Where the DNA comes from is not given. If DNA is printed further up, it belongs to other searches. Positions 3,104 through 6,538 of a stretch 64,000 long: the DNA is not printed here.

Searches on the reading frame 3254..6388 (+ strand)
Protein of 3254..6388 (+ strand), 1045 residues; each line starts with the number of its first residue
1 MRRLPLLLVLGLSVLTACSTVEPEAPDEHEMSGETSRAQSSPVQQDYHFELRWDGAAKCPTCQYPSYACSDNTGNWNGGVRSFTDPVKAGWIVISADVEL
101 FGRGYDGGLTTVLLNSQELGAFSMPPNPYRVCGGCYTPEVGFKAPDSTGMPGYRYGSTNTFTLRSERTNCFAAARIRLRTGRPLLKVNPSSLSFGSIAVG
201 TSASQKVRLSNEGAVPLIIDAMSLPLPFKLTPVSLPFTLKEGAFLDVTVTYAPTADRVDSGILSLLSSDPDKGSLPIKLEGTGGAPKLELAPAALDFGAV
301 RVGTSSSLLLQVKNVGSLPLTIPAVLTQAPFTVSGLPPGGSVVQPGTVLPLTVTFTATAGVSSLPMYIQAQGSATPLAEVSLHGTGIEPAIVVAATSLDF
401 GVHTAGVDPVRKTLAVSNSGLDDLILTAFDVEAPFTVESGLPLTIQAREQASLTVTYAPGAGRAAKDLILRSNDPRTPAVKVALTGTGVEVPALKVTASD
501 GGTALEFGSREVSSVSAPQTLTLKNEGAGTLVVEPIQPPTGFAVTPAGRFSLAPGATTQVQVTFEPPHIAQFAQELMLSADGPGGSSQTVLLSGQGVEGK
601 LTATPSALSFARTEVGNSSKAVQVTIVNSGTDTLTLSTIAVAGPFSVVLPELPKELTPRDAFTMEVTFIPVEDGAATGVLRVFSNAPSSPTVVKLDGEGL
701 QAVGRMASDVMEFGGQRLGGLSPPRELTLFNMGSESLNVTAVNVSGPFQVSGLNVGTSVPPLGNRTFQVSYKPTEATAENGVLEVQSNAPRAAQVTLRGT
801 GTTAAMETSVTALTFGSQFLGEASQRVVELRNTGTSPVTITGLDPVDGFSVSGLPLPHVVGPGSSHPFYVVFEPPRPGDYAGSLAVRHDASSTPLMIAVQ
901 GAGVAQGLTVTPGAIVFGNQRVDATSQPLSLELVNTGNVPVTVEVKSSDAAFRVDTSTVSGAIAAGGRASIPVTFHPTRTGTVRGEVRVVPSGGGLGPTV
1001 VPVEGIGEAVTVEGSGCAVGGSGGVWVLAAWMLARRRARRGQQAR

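Call 91: search_protein_families(library=pfam, proteins=[window:3254-6388:+], max_evalue=0.0001)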
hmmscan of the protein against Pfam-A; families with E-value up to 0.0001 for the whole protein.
window:3254-6388:+ (1045 aa): 16 families
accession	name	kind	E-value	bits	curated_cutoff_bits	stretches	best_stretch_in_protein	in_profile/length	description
PF22544.2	HYDIN_VesB_CFA65-like_Ig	-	8.4e-61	202.9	25.5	4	504-594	9-99/100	HYDIN/CFA65/VesB-like, Ig-like domain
PF15780.11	ASH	-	1.1e-53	179.9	27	4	605-690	11-96/98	Abnormal spindle-like microcephaly-assoc'd, ASPM-SPD-2-Hydin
PF22073.2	Cep192_D4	-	1.7e-45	154.2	35.5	1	183-284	2-112/112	Cep192 domain 4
PF07610.17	DUF1573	-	8.6e-31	106.3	26.1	0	515-583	17-86/98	Protein of unknown function (DUF1573)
PF22066.2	Cep192_D8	-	1.1e-26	93.5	33.5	0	602-698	7-99/101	Cep192 domain 8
PF12371.14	TMEM131_like_N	-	1.9e-22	79.7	28.8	0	604-682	4-82/84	Transmembrane protein 131-like N-terminal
PF22067.2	Cep192_D3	-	4.5e-22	78.5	27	0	516-594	18-97/99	Cep192 domain 3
PF24507.1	Ig_CFAP65_4th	-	2.2e-21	76.4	27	1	931-989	2-60/76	CFAP65, fourth Ig-like domain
PF24798.1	Ig-CFAP74_4th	-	3.1e-15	56.5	28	0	188-259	2-73/95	CFAP74 forth Ig-like domain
PF25249.1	Ig_CFAP65_7th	-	9.7e-08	32.3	28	0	916-990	10-84/120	CFAP65, seventh Ig-like domain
PF00630.25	Filamin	-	1.2e-07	32.9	26.9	0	379-459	6-70/93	Filamin/ABP280 repeat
PF24770.2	Ig-CFAP74_2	-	2e-06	28.8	27.4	0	188-215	4-31/185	CFAP74 second Ig-like domain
PF24291.1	Ig_CFAP65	-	2e-06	28.1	27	0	545-599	68-118/121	Cilia- and flagella-associated protein 65-like, Ig-like domain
PF24499.1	Ig_TMEM131L_4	-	4.1e-06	27.7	27.8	0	756-801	90-135/136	TMEM131L fourth Ig-like domain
PF22065.2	Cep192_D7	-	5.9e-05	23.4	27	0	948-982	63-95/125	Cep192 domain 7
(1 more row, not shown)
